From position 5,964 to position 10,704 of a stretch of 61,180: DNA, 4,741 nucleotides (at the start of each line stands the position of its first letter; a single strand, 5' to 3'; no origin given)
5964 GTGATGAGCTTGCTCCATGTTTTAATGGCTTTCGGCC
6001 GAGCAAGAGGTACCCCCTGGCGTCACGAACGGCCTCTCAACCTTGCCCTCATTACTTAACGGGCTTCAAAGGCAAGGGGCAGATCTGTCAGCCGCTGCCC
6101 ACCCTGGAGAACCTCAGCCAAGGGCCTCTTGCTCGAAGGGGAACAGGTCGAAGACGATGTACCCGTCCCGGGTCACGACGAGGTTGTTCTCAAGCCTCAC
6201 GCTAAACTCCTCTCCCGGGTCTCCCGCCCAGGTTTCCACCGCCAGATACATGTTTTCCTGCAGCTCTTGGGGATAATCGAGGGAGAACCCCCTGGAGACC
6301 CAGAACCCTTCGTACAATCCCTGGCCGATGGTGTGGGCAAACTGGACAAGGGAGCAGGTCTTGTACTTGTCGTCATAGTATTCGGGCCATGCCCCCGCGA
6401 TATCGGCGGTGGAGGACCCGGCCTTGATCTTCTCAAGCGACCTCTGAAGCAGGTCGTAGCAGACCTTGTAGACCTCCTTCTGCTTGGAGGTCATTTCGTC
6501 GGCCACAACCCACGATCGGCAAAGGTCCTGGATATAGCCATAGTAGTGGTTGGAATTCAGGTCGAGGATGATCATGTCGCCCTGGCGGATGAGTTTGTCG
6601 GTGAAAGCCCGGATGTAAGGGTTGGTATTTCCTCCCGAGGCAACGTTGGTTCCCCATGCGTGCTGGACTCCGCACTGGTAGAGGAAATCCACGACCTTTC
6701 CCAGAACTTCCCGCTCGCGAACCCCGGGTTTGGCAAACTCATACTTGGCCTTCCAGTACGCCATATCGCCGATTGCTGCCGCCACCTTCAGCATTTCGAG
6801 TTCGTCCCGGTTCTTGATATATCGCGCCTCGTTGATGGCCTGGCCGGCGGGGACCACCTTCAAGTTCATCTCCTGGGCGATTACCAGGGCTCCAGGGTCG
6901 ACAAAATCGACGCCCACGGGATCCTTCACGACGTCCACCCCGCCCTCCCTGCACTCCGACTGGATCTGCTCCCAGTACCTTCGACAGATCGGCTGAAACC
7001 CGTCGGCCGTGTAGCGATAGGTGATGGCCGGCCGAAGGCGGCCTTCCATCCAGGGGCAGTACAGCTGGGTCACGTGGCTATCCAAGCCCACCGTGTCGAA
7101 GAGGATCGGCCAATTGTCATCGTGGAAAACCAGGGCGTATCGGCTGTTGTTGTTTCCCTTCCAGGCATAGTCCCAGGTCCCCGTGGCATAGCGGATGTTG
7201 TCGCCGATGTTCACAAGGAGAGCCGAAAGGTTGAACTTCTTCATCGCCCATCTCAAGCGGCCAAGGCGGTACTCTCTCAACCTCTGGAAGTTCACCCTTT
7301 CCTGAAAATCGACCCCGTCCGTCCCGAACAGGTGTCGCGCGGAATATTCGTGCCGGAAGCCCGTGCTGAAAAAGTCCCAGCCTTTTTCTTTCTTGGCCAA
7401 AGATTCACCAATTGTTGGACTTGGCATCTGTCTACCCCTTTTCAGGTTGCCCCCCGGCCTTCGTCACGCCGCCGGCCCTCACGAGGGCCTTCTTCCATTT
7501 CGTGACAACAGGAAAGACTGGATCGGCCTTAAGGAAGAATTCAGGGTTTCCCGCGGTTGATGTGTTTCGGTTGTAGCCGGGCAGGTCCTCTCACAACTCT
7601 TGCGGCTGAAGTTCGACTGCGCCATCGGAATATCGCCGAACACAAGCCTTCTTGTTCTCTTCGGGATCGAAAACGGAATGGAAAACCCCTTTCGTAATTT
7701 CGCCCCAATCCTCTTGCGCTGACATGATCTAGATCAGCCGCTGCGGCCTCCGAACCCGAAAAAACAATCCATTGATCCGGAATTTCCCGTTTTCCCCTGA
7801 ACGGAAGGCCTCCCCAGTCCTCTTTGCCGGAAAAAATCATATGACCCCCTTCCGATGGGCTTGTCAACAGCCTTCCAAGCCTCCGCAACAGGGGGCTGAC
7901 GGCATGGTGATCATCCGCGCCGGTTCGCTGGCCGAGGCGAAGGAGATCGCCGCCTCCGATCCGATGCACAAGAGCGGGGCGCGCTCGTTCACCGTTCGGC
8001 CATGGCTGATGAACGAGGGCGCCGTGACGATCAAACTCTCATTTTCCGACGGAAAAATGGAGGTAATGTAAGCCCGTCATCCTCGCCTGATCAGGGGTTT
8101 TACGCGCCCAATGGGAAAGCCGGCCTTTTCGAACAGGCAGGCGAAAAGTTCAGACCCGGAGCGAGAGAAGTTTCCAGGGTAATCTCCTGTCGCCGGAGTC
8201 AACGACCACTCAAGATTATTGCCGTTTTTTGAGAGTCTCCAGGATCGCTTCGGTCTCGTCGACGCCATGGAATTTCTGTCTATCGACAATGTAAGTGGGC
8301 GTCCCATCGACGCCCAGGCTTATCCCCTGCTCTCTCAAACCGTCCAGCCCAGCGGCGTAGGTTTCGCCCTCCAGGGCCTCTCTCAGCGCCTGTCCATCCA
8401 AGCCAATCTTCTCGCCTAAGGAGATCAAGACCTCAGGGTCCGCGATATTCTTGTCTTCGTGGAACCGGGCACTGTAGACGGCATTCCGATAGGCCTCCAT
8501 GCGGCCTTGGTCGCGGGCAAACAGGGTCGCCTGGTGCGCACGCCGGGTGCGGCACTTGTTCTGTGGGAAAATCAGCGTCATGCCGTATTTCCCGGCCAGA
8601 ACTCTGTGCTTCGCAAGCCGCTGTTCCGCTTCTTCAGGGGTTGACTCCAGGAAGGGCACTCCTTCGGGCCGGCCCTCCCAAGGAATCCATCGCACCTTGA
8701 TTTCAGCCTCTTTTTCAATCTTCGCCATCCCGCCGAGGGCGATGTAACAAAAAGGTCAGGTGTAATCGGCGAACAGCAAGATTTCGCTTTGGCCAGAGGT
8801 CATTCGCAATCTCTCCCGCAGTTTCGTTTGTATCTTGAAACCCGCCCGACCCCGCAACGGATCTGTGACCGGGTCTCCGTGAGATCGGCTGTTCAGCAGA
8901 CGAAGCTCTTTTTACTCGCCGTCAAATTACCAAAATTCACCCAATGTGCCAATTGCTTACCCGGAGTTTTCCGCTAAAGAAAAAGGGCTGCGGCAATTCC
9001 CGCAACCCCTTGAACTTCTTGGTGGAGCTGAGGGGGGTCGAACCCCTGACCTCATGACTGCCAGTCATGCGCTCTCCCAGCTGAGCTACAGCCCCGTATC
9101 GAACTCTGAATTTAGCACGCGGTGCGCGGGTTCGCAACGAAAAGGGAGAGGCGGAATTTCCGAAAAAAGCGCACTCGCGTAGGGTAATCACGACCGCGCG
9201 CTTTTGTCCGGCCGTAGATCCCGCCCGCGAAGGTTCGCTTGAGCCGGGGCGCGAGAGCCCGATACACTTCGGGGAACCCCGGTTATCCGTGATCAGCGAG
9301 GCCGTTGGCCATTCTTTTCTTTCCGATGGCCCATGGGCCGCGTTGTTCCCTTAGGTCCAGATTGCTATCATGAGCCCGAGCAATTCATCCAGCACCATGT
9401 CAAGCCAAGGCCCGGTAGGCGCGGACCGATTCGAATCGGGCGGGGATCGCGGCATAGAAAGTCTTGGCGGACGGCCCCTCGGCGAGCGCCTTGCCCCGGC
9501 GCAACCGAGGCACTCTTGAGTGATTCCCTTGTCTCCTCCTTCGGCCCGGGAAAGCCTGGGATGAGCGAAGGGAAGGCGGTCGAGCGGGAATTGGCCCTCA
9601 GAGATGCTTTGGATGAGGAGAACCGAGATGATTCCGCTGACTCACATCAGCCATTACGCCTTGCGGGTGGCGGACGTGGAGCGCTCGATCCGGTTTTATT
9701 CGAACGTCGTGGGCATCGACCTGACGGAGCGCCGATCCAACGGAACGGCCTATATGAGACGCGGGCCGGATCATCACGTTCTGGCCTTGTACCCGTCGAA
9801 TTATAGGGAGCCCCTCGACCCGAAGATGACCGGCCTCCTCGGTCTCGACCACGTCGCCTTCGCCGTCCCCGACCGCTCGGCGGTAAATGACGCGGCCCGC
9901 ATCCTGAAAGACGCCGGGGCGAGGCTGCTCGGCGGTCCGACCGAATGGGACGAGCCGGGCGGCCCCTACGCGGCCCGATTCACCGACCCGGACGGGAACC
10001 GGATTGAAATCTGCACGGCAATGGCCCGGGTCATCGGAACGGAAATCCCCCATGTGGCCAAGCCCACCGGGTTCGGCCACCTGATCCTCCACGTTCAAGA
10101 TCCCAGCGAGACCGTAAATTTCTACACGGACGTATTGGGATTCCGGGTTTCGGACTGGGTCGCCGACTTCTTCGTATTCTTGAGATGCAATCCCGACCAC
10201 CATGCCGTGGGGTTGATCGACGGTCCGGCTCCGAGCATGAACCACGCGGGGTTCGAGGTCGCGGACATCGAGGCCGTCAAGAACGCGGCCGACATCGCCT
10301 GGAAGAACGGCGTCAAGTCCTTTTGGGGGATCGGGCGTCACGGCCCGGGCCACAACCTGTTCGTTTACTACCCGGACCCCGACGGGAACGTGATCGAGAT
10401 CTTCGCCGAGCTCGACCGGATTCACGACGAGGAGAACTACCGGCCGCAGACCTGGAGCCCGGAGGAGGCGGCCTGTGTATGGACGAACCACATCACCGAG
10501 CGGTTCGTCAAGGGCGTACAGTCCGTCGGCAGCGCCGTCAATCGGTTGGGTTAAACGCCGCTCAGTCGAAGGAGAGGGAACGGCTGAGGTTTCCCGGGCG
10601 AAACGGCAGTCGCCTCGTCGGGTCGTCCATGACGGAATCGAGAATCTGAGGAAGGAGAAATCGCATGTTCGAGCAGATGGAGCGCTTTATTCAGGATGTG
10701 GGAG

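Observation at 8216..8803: FrnE/DsbA-like gene with TGA at the first Cys of CxxC: candidate selenoprotein (U-P-F-C) truncated by ORF calling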

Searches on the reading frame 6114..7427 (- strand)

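Call 32: search_protein_families(library=pfam, max_evalue=0.00001, proteins=[window:6114-7427:-])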
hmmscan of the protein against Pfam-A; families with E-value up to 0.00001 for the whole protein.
window:6114-7427:- (437 aa): 1 family
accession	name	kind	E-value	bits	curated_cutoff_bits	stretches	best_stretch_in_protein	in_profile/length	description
PF00557.29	Peptidase_M24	-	1.1e-26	94.4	23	1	212-419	2-207/208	Metallopeptidase family M24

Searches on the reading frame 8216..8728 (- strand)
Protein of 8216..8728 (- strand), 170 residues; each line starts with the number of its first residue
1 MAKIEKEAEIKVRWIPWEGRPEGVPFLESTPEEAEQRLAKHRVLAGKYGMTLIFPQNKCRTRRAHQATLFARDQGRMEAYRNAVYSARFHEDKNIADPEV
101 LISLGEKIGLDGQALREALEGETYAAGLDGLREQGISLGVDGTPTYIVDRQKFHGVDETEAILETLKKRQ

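Call 17: find_encoding_contigs(protein=window:8216-8728:-, flank=10000, max_places=6)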
Protein window:8216-8728:- (170 aa): no gene with exactly this product is on record in the collection.

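Call 20: find_related_loci(query=A2, collection=genome_contigs, flank=10000)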
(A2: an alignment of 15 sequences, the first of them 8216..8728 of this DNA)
Query A2 (170 aa) in genome_contigs; peptide patterns used: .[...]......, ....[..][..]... (x = any residue, [..] = any of these).
140 stretches matched a pattern; 7 encode a relative of the query (tblastn E <= 1e-3); 7 distinct loci.
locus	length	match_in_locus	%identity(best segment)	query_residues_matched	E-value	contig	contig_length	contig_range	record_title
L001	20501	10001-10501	70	4-170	4e-78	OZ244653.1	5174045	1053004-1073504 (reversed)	MAG: bacterium isolate 39c32cc5-dc70-4d00-b26d-4165b0e321b9 genome assembly, chromosome: 1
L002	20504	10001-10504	67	1-168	5e-75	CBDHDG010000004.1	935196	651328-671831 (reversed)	MAG: bacterium isolate 69b2227f-91d7-440d-8fa6-b459675921ba genome assembly, contig: contig_4, whole genome shotgun sequ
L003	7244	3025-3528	65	1-168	2e-73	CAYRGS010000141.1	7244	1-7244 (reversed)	MAG TPA_asm: uncultured bacterium isolate SRP092902_co1_590 genome assembly, contig: NODE_19801_length_7244_cov_5.044373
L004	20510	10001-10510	61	1-170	2e-71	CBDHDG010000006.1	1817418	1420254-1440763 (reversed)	MAG: bacterium isolate 69b2227f-91d7-440d-8fa6-b459675921ba genome assembly, contig: contig_6, whole genome shotgun sequ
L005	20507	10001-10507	60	1-169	3e-67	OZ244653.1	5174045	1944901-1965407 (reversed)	MAG: bacterium isolate 39c32cc5-dc70-4d00-b26d-4165b0e321b9 genome assembly, chromosome: 1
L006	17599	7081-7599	57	1-170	7e-66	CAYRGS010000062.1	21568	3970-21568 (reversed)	MAG TPA_asm: uncultured bacterium isolate SRP092902_co1_590 genome assembly, contig: NODE_3353_length_21568_cov_5.249152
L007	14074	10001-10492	59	4-167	5e-68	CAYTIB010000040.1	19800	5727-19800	MAG TPA_asm: uncultured bacterium isolate SRP092796_co2_525 genome assembly, contig: k141_4165914, whole genome shotgun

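Call 23: find_related_loci(query=A2, collection=metagenome_contigs, flank=3000)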
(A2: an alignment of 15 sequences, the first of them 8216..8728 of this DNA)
Query A2 (170 aa) in metagenome_contigs; peptide patterns used: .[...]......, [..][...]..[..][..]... (x = any residue, [..] = any of these).
148 stretches matched a pattern; 3 encode a relative of the query (tblastn E <= 1e-3); 3 distinct loci.
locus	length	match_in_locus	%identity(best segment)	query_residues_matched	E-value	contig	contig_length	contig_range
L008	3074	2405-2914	61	1-170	2e-72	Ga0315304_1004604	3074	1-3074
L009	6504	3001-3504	64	1-168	2e-71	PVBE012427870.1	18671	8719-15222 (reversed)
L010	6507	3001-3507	57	1-169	7e-67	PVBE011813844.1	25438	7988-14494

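Call 80: search_protein_representatives(protein=window:8216-8728:-)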
Query: 170 residues. Proteins with E-value up to 0.001 (for the whole library): 2008; up to 1e-10: 165; up to 1e-30: 2. The best 150 are listed.
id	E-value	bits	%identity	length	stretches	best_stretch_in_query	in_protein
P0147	8.8e-44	165.8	58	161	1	33-169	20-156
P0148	2.7e-41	157.6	63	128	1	50-169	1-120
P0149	1.3e-29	119.7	38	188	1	4-163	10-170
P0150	1.3e-25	106.7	39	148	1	39-166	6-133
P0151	1.1e-22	97.2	29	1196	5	63-149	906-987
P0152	1.1e-22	97.2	32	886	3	42-165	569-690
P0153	4.7e-22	95.1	26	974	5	60-161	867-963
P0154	7.6e-21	91.2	28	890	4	62-159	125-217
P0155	5.2e-20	88.5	33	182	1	4-166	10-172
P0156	1.1e-19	87.4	32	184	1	3-167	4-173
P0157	2.1e-19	86.5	42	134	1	43-164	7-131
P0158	1.1e-18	84.2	34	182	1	8-162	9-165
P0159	2.0e-17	80.0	33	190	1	8-162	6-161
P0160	2.1e-17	80.0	31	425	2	34-151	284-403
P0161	3.5e-17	79.3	28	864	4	63-151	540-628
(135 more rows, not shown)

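Call 82: find_encoding_contigs(protein=P0158, flank=600, max_places=3)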
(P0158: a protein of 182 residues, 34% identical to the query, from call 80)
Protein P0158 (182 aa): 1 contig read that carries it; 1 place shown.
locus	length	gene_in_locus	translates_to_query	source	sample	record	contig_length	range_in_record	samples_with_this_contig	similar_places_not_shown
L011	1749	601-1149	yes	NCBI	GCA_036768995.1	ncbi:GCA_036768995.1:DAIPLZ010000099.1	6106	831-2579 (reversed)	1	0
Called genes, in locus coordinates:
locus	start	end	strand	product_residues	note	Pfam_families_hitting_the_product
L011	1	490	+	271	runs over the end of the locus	PF13714:PEP_mutase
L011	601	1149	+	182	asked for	PF01323:DSBA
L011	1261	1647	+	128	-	PF04237:YjbR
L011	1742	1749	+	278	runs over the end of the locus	?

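Call 83: find_encoding_contigs(protein=P0149, flank=600, max_places=3)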
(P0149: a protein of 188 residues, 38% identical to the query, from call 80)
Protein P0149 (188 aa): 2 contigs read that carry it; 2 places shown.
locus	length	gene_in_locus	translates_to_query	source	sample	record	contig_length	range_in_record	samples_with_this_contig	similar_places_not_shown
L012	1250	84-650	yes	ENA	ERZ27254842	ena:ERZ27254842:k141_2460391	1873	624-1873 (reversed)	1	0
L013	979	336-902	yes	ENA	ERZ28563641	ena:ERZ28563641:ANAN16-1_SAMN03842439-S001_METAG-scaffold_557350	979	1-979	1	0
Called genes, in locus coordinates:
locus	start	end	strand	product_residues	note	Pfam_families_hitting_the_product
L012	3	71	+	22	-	?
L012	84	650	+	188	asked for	PF01323:DSBA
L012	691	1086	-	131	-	PF01042:Ribonuc_L-PSP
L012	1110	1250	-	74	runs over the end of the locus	-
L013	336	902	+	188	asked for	PF01323:DSBA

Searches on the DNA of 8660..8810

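Call 47: search_rna_families(source=window, start=8660, end=8810, threshold=evalue, max_evalue=10)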
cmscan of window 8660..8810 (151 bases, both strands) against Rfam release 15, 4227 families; matches with E-value up to 10: 4.
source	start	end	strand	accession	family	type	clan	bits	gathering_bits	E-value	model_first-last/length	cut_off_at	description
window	8662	8797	+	RF02121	FTX_3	Gene; lncRNA;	-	17.8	55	0.49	1-147/147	no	FTX transcript, XIST regulator conserved region 3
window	8676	8721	+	RF01906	HOTAIR_3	Gene; lncRNA;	-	13.9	80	0.38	1-98/98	no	HOTAIR conserved region 3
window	8695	8753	+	RF00129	mir-103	Gene; miRNA;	-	11.3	59.6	5.2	1-78/78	no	mir-103/107 microRNA precursor family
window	8696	8740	+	RF02466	Ms_AS-8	Gene; sRNA;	-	11.1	48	6.8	1-74/74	no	Actinobacteria sRNA Ms_AS-8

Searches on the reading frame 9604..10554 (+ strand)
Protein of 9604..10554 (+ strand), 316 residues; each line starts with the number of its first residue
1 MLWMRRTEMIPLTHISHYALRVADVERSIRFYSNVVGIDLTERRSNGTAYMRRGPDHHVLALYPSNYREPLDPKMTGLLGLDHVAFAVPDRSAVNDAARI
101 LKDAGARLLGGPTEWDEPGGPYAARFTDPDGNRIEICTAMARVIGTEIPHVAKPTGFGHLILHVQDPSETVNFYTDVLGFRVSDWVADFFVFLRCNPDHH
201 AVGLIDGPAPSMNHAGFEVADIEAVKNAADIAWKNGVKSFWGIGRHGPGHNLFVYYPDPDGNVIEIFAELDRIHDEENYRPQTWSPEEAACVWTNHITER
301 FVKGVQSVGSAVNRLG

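Call 32: search_protein_families(library=pfam, max_evalue=0.00001, proteins=[window:9604-10554:+])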
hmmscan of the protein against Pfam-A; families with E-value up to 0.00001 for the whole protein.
window:9604-10554:+ (316 aa): 5 families
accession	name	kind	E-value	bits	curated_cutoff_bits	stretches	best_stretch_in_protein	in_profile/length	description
PF00903.31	Glyoxalase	-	2.3e-35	122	20.6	2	15-136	2-121/121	Glyoxalase/Bleomycin resistance protein/Dioxygenase superfamily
PF18029.7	Glyoxalase_6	-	5.7e-11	43.5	23.6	1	19-137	3-106/106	Glyoxalase-like domain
PF12681.13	Glyoxalase_2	-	7.3e-09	36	30.1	0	158-268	2-115/118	Glyoxalase-like domain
PF22677.2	Ble-like_N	-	1.9e-08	34.3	24.5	0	159-183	4-28/41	Bleomycin resistance protein-like N-terminal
PF13669.12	Glyoxalase_4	-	5.5e-08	33.5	27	0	17-112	2-97/109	Glyoxalase/Bleomycin resistance protein/Dioxygenase superfamily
